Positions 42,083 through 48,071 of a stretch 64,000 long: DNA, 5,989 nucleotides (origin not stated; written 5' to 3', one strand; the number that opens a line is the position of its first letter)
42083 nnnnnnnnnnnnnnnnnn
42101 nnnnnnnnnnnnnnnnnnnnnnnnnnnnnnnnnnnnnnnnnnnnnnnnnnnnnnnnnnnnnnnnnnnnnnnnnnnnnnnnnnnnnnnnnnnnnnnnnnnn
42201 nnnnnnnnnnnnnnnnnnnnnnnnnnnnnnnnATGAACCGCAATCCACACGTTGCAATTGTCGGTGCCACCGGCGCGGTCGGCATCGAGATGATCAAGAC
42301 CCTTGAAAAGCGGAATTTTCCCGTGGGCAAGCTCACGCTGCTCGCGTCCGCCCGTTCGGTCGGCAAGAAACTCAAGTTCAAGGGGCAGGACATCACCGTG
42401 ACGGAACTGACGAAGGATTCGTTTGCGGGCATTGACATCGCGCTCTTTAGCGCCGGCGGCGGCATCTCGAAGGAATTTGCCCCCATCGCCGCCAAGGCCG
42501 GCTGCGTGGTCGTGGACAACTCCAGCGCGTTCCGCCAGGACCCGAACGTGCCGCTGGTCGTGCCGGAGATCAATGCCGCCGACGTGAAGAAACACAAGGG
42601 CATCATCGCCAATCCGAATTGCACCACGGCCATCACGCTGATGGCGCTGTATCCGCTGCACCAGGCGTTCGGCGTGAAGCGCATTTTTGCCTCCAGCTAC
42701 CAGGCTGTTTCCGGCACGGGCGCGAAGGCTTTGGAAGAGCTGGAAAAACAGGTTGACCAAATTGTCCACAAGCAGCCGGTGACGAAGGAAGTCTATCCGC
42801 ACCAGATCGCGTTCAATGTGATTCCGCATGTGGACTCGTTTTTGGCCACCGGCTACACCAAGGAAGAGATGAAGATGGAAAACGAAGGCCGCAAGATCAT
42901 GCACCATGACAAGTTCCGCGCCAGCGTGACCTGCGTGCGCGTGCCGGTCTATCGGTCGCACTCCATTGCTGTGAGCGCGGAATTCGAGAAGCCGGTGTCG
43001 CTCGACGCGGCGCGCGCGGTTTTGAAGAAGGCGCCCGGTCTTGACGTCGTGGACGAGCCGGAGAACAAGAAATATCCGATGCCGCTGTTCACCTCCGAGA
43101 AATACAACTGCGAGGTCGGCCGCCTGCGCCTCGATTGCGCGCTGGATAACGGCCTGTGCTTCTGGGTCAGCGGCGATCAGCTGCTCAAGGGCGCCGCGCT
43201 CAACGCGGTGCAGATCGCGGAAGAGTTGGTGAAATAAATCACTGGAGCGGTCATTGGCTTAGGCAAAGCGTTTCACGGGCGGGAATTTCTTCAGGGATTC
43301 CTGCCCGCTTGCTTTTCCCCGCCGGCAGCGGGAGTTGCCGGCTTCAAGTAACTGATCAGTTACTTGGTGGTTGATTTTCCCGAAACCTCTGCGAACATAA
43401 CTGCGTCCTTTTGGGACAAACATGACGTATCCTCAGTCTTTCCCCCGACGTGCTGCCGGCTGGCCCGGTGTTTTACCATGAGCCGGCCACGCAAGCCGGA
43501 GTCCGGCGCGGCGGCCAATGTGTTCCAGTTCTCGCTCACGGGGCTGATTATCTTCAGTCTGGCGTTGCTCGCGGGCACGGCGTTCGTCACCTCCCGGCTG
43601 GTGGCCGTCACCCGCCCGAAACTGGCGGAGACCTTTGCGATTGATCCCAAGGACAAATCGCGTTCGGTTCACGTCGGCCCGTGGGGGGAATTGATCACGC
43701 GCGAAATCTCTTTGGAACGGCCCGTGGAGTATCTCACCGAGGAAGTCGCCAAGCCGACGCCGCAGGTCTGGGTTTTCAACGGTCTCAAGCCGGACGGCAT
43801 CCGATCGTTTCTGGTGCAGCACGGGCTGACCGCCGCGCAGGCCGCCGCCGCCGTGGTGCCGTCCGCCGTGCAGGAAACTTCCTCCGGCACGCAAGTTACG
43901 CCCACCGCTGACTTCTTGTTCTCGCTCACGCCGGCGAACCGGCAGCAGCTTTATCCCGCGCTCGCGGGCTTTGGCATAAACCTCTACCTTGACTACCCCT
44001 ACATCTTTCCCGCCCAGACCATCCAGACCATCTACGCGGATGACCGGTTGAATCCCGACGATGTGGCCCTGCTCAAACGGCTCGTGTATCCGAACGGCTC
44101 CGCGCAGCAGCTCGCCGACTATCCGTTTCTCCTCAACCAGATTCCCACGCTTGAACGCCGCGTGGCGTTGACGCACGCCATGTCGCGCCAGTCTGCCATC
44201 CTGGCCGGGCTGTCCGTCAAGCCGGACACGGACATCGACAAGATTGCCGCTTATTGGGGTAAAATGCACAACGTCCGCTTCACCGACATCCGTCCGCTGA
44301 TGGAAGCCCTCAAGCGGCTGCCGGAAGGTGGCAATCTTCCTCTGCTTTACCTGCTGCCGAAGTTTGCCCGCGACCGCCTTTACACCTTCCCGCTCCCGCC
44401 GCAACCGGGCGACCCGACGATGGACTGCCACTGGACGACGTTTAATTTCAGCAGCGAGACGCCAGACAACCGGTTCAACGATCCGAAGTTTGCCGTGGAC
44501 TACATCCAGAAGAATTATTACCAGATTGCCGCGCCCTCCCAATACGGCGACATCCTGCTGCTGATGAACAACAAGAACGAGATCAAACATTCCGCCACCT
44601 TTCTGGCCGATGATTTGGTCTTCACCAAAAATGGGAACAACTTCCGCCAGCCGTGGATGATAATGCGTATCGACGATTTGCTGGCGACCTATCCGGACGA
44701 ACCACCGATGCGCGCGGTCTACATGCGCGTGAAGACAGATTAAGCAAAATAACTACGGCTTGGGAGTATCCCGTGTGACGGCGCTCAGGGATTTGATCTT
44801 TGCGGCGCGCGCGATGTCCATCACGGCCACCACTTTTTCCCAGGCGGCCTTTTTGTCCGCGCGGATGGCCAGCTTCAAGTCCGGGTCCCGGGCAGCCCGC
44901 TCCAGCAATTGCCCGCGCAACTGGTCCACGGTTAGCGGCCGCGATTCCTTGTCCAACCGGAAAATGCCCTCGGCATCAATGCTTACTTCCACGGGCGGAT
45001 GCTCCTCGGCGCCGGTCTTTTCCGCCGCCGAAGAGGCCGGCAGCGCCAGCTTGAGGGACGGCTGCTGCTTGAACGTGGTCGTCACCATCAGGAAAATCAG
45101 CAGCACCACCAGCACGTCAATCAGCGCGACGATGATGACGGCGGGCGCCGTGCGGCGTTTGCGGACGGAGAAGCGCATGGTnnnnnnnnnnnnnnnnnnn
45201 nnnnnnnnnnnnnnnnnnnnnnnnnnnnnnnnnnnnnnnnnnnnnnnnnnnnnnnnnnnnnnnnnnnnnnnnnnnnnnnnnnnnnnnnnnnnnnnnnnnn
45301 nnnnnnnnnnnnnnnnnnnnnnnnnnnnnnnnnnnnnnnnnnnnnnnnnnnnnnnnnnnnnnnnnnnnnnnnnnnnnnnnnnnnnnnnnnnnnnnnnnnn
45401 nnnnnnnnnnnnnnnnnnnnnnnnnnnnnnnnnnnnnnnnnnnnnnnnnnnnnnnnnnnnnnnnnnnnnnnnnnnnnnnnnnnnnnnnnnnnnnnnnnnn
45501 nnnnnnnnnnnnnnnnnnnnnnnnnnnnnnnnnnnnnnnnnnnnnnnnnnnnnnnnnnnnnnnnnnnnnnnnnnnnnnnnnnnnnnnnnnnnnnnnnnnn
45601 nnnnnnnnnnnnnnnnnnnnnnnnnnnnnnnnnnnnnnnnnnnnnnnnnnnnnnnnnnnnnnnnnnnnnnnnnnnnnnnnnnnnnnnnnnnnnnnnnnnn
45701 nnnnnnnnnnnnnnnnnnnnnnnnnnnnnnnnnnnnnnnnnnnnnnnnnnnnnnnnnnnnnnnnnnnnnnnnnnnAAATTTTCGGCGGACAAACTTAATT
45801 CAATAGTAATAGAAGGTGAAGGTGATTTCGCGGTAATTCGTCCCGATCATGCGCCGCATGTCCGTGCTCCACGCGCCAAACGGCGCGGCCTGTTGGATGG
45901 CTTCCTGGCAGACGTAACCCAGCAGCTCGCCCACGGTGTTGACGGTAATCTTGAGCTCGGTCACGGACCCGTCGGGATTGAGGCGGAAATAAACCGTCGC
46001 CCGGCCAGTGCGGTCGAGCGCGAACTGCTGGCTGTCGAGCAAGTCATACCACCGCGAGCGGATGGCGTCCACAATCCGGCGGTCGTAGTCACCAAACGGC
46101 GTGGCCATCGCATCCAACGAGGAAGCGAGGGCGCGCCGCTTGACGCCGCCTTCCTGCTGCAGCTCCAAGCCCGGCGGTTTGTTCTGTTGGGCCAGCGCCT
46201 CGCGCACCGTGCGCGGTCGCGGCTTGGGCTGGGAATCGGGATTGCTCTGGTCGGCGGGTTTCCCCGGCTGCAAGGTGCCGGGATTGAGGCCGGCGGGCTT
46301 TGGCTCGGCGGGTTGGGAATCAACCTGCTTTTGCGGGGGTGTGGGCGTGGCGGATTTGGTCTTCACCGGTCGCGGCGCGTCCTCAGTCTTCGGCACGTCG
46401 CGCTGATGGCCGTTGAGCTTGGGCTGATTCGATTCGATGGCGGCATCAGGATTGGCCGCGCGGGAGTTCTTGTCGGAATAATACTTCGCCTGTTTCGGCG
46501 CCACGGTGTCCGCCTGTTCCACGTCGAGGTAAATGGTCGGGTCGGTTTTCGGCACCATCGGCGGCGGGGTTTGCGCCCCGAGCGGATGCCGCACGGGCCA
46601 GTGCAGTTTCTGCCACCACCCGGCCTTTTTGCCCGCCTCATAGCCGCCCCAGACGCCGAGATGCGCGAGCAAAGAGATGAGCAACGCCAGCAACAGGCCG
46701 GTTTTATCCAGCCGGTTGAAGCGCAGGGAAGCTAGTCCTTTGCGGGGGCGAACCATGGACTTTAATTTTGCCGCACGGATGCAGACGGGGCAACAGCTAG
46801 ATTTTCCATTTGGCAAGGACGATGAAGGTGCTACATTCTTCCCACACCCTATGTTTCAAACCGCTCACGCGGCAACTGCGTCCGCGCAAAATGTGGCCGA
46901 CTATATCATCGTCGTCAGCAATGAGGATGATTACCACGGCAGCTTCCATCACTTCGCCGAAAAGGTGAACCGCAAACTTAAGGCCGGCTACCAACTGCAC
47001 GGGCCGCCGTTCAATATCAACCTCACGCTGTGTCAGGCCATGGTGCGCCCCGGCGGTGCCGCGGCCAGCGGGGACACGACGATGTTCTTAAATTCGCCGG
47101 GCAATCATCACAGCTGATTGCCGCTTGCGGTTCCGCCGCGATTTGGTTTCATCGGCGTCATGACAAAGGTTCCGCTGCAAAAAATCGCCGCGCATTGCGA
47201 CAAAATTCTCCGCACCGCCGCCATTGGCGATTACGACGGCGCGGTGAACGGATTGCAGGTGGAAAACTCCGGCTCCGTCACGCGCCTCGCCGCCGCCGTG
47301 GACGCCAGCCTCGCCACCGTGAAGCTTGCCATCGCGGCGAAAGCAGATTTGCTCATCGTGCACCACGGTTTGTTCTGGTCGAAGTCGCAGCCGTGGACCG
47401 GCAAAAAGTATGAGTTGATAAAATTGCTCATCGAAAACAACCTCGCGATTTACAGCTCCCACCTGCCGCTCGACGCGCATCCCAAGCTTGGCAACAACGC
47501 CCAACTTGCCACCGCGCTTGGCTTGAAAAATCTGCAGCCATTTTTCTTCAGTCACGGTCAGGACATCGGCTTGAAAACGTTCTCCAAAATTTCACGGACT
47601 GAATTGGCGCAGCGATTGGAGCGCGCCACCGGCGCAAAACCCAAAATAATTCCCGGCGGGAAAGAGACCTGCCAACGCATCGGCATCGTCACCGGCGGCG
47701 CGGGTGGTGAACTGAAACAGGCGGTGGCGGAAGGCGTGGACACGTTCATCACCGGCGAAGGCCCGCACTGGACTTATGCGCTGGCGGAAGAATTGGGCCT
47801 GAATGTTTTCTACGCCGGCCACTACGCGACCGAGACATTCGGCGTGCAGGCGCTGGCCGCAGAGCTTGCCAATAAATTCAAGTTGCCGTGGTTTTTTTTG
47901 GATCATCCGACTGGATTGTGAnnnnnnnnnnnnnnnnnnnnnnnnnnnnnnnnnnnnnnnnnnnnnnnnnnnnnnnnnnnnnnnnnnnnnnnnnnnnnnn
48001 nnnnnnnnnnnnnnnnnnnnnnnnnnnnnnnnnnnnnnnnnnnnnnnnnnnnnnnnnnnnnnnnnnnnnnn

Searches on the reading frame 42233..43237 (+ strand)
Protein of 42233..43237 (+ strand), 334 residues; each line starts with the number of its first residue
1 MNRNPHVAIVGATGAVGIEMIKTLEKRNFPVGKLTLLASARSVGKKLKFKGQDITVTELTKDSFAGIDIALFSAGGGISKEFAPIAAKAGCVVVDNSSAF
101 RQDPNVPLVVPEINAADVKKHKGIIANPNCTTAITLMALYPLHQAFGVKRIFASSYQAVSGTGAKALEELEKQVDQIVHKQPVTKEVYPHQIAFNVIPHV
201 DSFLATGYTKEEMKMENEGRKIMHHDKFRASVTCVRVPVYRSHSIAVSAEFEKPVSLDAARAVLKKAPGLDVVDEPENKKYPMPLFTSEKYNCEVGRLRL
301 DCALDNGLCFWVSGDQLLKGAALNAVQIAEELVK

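Call 15: search_protein_families(library=pfam, proteins=[window:42233-43237:+], max_evalue=0.01)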
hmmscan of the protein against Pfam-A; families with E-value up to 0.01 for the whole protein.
window:42233-43237:+ (334 aa): 2 families
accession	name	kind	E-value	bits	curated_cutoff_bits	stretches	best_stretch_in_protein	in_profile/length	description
PF02774.23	Semialdhyde_dhC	-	5.5e-51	173.8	26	1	139-319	1-184/184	Semialdehyde dehydrogenase, dimerisation domain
PF01118.30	Semialdhyde_dh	-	4.8e-38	130.7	26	1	7-120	2-120/121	Semialdehyde dehydrogenase, NAD binding domain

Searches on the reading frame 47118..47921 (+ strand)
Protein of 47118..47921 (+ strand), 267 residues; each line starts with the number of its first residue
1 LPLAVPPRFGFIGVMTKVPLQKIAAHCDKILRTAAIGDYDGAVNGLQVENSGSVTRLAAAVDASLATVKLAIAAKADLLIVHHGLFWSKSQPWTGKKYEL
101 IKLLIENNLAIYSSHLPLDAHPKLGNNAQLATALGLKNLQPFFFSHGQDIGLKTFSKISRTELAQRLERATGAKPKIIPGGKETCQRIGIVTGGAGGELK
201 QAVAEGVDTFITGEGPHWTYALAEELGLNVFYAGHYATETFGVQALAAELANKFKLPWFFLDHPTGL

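Call 60: search_protein_families(library=pfam, proteins=[window:47118-47921:+], max_evalue=0.0001)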
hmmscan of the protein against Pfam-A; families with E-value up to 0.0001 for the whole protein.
window:47118-47921:+ (267 aa): 1 family
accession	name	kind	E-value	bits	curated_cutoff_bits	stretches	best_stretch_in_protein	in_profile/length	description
PF01784.24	DUF34_NIF3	-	1.2e-58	199.2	23.4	1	20-262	3-251/256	Duf34/NIF3 (NGG1p interacting factor 3)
